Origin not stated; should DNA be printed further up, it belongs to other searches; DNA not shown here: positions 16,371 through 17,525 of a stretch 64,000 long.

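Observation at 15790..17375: Cluster of O2-dependent or O2-detoxifying enzymes (SOD, acyl desaturase) together with an alternative-oxidase homolog at 59201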

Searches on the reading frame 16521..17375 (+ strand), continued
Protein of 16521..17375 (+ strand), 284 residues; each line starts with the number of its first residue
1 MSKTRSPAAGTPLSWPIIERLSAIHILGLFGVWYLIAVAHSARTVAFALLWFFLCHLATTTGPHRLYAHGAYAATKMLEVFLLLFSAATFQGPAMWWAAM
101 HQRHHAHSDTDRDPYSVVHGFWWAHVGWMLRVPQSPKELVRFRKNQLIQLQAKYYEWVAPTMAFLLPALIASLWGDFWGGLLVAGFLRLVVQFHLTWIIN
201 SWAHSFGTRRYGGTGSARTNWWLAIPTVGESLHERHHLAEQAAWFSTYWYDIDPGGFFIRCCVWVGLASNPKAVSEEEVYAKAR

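Call 29: find_encoding_contigs(protein=P0137, flank=8000, max_places=2)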
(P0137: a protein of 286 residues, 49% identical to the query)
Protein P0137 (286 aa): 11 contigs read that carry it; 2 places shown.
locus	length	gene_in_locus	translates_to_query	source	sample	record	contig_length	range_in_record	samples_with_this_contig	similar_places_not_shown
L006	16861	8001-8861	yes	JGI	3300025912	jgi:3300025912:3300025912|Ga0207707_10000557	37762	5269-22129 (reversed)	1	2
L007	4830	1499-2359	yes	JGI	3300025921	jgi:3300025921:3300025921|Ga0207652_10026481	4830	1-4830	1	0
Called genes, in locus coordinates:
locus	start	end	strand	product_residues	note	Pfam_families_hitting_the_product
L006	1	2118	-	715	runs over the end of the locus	PF00009:GTP_EFTU, PF03144:GTP_EFTU_D2, PF22042:EF-G_D2, PF14492:EFG_III, PF16658:RF3_C (weak), PF03764:EFG_IV, PF00679:EFG_C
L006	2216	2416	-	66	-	-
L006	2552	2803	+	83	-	-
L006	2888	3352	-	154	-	PF00177:Ribosomal_S7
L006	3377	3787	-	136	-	PF00164:Ribosom_S12_S23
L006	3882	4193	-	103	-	-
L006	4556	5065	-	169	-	PF01936:NYN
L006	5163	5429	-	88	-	PF00312:Ribosomal_S15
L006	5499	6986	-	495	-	-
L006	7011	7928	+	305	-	PF02899:Phage_int_SAM_1, PF13495:Phage_int_SAM_4 (faint), PF00589:Phage_integrase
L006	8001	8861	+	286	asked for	PF00487:FA_desaturase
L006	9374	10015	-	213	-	PF02163:Peptidase_M50 (weak)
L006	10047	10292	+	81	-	PF00830:Ribosomal_L28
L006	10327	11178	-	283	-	PF00753:Lactamase_B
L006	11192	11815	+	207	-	PF02777:Sod_Fe_C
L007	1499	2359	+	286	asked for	PF00487:FA_desaturase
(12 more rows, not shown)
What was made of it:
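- In a relative, the desaturase sits beside a tyrosine integrase (call 29).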
